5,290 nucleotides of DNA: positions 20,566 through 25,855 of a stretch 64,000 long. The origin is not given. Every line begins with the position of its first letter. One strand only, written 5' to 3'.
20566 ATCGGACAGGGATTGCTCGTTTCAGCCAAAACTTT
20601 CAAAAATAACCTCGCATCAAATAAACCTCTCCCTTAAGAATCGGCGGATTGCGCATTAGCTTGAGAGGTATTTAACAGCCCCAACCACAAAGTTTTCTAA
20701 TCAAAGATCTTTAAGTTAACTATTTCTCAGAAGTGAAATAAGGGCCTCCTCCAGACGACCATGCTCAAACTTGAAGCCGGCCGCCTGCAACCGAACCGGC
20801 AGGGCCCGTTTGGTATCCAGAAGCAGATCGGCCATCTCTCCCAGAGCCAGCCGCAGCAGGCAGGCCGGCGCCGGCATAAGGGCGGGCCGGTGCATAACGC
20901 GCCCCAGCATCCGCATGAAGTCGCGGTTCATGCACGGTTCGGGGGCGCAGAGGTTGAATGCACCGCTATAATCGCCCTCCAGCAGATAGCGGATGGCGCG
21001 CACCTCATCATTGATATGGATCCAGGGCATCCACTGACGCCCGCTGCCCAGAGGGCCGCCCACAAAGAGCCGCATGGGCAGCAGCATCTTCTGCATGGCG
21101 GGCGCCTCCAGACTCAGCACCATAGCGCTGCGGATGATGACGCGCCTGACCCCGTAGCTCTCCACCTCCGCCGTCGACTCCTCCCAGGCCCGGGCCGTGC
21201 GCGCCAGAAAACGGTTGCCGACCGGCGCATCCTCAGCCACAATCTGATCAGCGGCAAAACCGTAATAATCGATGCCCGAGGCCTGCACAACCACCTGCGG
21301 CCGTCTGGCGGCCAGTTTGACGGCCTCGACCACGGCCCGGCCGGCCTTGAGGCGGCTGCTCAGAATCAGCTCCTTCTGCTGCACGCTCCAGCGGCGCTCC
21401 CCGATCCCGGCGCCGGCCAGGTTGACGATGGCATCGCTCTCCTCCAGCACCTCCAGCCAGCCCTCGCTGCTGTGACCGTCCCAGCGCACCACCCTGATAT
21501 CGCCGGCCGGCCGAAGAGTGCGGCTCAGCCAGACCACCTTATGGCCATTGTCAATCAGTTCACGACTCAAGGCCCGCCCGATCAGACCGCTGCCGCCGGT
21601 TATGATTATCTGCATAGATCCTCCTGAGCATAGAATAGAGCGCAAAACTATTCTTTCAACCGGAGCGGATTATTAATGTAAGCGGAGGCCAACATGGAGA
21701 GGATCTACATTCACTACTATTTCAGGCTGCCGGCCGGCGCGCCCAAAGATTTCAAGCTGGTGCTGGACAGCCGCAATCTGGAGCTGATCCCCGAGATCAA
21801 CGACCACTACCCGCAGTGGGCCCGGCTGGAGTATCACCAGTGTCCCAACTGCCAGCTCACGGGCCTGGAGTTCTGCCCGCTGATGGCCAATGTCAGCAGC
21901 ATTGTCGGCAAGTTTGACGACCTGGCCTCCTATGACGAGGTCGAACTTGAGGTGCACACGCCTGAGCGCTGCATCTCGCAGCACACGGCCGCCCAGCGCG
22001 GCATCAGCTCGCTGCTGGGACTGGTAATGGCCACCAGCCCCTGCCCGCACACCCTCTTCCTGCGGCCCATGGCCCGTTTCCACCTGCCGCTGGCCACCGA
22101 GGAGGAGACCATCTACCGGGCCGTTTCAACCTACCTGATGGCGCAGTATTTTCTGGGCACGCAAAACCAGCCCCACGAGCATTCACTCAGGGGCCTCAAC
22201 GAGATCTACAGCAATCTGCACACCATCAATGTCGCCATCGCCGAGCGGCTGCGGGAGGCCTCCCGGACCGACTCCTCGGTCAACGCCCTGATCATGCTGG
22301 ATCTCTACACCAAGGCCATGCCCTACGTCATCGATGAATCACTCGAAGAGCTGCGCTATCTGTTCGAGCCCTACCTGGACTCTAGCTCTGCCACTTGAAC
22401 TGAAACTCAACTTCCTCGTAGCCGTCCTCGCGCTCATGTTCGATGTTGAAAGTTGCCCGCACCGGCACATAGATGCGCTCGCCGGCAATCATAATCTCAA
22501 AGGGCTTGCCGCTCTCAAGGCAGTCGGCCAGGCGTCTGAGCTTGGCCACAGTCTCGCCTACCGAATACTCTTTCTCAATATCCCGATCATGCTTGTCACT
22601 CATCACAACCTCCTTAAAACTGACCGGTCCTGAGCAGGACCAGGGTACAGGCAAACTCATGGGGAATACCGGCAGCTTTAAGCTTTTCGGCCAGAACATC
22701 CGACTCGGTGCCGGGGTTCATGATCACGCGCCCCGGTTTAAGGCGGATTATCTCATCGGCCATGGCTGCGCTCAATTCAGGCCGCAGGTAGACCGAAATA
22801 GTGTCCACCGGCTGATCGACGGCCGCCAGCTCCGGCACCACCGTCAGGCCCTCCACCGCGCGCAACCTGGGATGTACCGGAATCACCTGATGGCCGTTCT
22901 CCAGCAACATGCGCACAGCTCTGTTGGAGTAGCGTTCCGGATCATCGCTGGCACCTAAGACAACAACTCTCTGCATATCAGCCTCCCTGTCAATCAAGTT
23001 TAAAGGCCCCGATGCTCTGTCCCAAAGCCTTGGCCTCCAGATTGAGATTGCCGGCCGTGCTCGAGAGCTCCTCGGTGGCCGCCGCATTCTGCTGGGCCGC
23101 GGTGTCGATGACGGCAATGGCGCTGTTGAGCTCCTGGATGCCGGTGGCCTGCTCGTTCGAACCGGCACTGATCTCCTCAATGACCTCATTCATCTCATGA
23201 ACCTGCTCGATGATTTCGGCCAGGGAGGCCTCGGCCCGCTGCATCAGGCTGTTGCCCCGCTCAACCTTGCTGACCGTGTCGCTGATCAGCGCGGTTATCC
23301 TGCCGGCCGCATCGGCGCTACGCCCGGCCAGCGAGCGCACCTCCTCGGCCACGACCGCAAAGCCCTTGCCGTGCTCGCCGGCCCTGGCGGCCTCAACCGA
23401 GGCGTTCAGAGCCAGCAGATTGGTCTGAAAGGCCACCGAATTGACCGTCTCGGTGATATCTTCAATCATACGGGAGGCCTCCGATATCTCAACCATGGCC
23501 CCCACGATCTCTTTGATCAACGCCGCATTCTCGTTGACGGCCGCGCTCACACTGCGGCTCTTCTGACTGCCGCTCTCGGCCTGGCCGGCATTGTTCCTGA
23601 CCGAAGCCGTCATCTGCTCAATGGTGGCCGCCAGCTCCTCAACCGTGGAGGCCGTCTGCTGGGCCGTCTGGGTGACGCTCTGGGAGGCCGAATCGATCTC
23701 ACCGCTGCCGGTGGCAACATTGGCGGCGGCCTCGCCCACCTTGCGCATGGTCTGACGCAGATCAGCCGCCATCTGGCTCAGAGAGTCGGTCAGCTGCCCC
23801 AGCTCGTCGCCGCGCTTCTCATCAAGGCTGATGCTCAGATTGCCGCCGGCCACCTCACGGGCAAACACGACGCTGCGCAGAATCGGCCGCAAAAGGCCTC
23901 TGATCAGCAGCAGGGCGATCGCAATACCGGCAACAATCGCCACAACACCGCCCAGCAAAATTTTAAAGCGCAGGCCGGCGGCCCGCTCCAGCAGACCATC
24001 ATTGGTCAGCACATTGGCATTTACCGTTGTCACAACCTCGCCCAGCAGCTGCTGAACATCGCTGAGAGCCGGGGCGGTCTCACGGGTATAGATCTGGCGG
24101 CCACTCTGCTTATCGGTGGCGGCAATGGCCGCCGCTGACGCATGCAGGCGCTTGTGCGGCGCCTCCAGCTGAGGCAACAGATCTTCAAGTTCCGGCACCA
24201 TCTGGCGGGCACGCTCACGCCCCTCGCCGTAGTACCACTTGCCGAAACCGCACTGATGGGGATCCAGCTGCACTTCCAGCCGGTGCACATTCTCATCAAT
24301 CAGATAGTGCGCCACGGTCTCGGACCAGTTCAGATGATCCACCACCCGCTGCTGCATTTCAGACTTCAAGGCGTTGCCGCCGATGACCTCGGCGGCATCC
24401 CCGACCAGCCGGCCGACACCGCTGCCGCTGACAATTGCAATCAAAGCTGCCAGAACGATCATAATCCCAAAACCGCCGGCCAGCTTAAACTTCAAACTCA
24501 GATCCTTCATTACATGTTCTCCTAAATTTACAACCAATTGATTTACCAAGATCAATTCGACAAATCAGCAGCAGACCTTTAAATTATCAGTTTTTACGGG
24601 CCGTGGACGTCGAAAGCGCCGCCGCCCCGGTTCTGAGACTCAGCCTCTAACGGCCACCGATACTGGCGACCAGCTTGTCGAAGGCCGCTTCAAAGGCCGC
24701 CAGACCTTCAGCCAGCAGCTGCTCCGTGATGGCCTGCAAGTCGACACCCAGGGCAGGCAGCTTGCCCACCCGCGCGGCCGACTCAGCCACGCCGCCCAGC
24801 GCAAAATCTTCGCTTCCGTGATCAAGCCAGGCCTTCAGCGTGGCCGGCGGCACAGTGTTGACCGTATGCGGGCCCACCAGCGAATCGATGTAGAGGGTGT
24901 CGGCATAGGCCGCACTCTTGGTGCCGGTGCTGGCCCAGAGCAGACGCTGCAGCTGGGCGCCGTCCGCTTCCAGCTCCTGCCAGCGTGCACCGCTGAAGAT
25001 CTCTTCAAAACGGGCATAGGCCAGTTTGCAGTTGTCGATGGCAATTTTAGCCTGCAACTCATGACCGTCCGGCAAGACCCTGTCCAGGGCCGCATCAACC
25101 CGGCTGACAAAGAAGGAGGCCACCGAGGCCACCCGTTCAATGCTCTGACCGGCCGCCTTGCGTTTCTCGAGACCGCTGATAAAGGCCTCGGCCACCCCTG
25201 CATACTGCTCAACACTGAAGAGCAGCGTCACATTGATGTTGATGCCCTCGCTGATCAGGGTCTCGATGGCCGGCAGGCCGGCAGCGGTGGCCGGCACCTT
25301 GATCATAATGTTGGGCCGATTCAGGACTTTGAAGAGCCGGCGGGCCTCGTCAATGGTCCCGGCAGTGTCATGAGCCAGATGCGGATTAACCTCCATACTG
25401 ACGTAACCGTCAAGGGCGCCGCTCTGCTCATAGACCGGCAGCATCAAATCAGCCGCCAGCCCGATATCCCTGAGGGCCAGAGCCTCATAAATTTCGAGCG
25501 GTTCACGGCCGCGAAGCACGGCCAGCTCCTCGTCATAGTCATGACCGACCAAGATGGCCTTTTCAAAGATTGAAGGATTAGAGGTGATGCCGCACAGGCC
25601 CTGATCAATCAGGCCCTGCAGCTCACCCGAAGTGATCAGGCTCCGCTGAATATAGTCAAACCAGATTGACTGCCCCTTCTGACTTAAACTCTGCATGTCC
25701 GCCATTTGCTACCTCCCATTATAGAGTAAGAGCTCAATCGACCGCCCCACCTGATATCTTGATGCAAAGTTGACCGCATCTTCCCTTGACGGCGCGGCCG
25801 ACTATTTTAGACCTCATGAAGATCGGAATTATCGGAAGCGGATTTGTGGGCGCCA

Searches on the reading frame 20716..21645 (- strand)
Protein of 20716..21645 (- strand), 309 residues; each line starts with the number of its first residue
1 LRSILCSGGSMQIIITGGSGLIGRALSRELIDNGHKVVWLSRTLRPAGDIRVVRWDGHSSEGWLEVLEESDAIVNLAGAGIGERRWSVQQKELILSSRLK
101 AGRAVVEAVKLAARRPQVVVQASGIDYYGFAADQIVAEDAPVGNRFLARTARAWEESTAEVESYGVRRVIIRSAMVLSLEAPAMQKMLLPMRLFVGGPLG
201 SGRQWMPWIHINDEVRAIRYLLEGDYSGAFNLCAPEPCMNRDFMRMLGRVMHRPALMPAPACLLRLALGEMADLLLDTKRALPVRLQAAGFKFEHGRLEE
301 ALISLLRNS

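Call 28: search_protein_families(library=pfam, proteins=[window:20716-21645:-], max_evalue=0.00001)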
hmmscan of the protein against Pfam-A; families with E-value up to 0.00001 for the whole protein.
window:20716-21645:- (309 aa): 3 families
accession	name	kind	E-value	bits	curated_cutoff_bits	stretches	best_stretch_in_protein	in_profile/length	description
PF01370.27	Epimerase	-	2e-20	73.7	20.9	1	13-231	1-238/240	NAD dependent epimerase/dehydratase family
PF08338.16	DUF1731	-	2.7e-16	59.4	27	1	259-302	1-44/47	Domain of unknown function (DUF1731)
PF16363.11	GDP_Man_Dehyd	-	3.5e-06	27.1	27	0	14-142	1-147/332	GDP-mannose 4,6 dehydratase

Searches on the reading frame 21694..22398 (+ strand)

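Call 28: search_protein_families(library=pfam, proteins=[window:21694-22398:+], max_evalue=0.00001)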
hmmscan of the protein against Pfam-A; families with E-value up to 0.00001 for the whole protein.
window:21694-22398:+ (234 aa): 1 family
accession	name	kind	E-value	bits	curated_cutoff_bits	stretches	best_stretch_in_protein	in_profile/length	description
PF21842.1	DUF6901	-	1.3e-71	241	27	1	6-225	1-222/222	Domain of unknown function (DUF6901)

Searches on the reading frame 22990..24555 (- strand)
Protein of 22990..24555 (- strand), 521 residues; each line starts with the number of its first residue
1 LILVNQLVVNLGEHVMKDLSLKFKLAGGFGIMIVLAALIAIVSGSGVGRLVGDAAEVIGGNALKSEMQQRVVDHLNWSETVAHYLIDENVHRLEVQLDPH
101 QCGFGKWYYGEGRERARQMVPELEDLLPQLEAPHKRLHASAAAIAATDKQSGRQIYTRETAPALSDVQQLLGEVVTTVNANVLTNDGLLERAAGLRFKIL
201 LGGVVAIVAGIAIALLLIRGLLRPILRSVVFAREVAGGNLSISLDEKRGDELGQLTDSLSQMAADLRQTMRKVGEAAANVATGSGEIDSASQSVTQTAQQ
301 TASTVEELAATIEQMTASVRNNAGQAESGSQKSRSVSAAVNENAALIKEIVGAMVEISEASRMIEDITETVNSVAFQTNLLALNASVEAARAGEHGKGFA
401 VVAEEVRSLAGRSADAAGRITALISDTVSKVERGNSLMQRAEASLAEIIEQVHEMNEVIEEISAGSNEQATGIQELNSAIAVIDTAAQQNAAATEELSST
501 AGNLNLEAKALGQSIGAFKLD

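Call 28: search_protein_families(library=pfam, proteins=[window:22990-24555:-], max_evalue=0.00001)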
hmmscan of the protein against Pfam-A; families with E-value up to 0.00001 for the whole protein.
window:22990-24555:- (521 aa): 3 families
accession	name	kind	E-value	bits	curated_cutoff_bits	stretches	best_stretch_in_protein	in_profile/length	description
PF00015.26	MCPsignal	-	8.2e-43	146.7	34.6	1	335-485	6-170/172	Methyl-accepting chemotaxis protein (MCP) signalling domain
PF13682.11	CZB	-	2.1e-14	54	29.4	1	74-144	1-63/64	Chemoreceptor zinc-binding domain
PF00672.30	HAMP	-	9.9e-08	32.6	25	1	216-268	1-53/53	HAMP domain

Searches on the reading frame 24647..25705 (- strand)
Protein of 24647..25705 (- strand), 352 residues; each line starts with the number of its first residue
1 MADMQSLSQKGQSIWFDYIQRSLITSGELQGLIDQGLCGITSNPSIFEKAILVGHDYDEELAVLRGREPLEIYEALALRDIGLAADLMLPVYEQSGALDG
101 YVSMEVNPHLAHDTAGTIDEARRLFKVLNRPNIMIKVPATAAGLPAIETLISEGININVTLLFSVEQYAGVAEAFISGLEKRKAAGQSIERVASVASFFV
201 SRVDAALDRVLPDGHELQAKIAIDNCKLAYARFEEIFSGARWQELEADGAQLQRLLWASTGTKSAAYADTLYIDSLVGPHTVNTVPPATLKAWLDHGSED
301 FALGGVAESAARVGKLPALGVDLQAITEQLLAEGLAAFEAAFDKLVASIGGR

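Call 28: search_protein_families(library=pfam, proteins=[window:24647-25705:-], max_evalue=0.00001)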
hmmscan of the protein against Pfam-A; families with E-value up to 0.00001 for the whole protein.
window:24647-25705:- (352 aa): 1 family
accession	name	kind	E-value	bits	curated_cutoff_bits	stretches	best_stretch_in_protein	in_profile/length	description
PF00923.25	TAL_FSA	-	5.8e-80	269.1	27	1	14-349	1-285/285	Transaldolase/Fructose-6-phosphate aldolase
